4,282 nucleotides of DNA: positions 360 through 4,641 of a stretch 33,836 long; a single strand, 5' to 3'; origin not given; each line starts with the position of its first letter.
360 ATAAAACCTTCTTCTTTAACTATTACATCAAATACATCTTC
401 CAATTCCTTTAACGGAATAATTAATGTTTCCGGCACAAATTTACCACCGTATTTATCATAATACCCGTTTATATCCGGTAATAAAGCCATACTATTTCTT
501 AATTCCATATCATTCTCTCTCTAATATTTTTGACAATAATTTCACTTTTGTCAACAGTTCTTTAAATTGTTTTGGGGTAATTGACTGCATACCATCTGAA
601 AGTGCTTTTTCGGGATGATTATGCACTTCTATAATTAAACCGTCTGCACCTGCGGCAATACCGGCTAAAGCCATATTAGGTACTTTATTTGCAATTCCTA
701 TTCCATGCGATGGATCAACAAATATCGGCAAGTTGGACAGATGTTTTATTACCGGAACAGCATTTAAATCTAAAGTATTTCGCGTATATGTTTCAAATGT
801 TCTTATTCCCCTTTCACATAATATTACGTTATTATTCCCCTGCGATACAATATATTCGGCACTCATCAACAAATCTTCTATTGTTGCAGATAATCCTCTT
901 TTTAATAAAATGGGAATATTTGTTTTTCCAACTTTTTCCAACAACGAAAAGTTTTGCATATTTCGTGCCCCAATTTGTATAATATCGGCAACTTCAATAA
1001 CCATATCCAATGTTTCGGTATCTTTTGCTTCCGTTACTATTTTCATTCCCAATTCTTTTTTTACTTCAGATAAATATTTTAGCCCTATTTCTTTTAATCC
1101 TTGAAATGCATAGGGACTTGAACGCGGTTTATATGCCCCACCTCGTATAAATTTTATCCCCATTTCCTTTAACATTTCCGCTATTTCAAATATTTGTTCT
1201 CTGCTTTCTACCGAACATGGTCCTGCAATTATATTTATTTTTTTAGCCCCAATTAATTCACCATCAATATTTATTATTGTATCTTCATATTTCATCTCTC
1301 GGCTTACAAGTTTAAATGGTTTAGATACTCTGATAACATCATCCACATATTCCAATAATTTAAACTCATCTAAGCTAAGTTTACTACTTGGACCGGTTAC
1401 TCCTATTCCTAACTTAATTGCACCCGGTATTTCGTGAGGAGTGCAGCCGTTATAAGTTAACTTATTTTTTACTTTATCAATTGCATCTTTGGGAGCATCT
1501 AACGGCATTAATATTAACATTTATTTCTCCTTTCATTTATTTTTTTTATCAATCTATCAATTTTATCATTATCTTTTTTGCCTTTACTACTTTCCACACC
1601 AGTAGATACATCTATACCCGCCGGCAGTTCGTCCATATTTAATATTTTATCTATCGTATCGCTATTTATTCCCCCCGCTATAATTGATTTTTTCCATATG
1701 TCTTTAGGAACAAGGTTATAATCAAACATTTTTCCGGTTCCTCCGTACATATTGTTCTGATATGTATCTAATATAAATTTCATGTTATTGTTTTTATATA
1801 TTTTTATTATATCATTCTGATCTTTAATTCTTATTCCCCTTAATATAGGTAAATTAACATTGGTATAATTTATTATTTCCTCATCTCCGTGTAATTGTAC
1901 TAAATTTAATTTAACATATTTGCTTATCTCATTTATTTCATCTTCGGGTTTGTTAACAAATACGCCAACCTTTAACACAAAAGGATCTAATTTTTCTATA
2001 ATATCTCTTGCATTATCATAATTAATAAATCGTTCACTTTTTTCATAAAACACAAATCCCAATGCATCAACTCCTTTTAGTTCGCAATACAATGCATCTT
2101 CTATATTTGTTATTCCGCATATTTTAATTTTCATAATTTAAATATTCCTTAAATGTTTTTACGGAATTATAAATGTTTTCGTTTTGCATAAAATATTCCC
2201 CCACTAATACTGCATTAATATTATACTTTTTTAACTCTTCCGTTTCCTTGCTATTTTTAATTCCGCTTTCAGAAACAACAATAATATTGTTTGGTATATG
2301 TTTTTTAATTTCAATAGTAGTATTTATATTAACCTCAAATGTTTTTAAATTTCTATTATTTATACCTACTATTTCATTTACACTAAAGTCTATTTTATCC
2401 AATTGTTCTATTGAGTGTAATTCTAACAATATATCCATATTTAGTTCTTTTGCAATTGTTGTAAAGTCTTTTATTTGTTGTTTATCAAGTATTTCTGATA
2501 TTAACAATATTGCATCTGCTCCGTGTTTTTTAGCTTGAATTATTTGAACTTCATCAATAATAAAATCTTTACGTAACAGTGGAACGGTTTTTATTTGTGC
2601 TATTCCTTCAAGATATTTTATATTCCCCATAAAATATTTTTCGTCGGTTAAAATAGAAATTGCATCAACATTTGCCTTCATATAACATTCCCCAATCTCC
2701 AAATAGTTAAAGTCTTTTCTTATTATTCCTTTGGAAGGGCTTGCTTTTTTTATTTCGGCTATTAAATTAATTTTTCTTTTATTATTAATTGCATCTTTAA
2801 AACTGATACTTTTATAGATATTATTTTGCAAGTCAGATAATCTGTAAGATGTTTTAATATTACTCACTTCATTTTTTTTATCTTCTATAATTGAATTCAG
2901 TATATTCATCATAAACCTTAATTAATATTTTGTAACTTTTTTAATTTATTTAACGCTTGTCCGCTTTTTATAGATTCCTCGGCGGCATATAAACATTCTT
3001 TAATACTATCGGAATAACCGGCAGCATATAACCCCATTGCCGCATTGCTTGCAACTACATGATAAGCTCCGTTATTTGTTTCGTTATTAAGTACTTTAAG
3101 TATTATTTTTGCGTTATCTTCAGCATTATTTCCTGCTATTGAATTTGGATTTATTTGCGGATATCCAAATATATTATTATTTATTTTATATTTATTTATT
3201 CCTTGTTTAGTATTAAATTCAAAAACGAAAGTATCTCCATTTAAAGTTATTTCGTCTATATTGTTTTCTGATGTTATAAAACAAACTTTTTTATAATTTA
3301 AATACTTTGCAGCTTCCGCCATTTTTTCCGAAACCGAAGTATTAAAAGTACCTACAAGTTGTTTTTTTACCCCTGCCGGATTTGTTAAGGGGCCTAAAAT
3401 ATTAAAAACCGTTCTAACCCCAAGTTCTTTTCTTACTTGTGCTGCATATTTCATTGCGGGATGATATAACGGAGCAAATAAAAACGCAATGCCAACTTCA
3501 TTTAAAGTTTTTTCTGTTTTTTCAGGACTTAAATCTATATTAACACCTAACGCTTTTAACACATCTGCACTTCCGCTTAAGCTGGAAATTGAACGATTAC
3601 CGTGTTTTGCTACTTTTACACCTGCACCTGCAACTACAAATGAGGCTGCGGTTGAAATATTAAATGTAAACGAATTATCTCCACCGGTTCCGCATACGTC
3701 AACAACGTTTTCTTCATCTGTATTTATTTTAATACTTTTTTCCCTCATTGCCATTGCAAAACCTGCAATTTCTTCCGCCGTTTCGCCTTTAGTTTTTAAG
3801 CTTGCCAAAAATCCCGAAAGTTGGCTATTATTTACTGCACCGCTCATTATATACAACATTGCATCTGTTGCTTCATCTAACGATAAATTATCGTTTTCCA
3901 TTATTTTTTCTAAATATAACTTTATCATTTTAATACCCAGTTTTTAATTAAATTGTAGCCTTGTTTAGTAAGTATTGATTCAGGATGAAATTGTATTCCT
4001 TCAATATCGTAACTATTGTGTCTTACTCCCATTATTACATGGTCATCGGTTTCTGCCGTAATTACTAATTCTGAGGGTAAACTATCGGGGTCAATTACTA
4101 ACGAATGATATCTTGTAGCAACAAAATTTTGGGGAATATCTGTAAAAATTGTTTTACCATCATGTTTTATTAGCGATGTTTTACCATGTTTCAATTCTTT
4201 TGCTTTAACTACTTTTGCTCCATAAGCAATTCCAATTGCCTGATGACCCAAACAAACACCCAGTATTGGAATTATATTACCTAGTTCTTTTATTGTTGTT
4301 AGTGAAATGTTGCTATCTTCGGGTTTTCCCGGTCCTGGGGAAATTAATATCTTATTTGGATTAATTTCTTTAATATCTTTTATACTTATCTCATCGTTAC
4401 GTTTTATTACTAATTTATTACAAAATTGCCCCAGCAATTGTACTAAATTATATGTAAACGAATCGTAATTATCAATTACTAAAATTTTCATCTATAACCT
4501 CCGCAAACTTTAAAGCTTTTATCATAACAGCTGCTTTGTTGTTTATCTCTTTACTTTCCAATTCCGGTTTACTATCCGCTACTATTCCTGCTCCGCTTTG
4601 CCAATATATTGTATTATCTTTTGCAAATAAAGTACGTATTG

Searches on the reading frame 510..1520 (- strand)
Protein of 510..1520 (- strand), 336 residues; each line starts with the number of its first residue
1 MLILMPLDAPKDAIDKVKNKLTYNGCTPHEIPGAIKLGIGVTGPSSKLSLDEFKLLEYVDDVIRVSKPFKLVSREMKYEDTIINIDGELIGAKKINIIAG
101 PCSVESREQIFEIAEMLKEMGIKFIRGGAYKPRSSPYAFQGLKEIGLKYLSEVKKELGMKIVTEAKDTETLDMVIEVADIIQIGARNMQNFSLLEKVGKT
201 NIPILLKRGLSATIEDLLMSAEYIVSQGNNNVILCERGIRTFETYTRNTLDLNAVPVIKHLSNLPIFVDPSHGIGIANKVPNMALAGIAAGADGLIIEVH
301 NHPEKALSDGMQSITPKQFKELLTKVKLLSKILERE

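Call 70: search_protein_families(library=pfam, proteins=[window:510-1520:-], max_evalue=1e-12)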
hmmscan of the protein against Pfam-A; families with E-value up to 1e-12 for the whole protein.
window:510-1520:- (336 aa): 1 family
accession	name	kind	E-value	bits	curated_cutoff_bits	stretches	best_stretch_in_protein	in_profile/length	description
PF00793.26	DAHP_synth_1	-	1.6e-82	276.9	25.5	1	88-333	10-268/270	DAHP synthetase I family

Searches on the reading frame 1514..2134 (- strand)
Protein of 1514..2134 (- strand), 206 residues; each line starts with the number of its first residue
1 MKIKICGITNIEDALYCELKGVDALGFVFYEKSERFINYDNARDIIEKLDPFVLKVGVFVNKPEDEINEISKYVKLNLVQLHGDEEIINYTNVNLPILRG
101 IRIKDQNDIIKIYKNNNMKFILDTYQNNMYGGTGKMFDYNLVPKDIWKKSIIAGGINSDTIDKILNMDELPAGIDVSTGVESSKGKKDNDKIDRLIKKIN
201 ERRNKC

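Call 70: search_protein_families(library=pfam, proteins=[window:1514-2134:-], max_evalue=1e-12)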
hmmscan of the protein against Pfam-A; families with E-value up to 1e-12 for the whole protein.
window:1514-2134:- (206 aa): 1 family
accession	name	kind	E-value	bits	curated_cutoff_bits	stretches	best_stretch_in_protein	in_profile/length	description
PF00697.28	PRAI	-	9.4e-40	136.8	22.7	1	3-197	1-192/193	N-(5'phosphoribosyl)anthranilate (PRA) isomerase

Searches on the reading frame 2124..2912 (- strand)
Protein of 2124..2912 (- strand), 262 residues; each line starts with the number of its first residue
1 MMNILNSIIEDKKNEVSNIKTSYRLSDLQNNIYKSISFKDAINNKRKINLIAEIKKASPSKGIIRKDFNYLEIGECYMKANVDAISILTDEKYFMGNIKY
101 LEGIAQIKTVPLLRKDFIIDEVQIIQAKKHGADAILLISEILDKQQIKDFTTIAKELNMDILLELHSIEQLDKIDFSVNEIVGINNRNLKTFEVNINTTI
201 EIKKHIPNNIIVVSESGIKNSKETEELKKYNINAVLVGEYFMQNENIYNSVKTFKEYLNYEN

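Call 70: search_protein_families(library=pfam, proteins=[window:2124-2912:-], max_evalue=1e-12)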
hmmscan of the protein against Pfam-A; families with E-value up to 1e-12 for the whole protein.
window:2124-2912:- (262 aa): 1 family
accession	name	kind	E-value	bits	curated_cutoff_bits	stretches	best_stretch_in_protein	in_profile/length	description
PF00218.27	IGPS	-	5.5e-77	258.8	27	1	5-253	1-253/254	Indole-3-glycerol phosphate synthase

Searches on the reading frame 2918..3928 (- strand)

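Call 70: search_protein_families(library=pfam, proteins=[window:2918-3928:-], max_evalue=1e-12)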
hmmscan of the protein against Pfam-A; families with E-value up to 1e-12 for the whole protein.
window:2918-3928:- (336 aa): 2 families
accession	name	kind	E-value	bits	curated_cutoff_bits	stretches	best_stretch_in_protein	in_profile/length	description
PF00591.27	Glycos_transf_3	-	3e-85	286.3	27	1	73-326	2-253/253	Glycosyl transferase family, a/b domain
PF02885.22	Glycos_trans_3N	-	7.1e-21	74.2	26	1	5-64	3-62/63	Glycosyl transferase family, helical bundle domain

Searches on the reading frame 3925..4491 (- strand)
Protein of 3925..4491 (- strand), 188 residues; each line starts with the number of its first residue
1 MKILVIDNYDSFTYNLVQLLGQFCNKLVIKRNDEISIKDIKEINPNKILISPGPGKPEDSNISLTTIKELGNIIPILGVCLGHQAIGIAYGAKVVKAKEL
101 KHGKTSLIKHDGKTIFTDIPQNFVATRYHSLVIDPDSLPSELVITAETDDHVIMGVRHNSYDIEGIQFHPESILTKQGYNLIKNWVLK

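Call 70: search_protein_families(library=pfam, proteins=[window:3925-4491:-], max_evalue=1e-12)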
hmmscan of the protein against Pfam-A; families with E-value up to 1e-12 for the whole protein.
window:3925-4491:- (188 aa): 1 family
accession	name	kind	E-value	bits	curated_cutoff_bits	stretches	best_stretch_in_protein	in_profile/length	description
PF00117.34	GATase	-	1.1e-56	191.9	22.8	1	4-187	1-188/190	Glutamine amidotransferase class-I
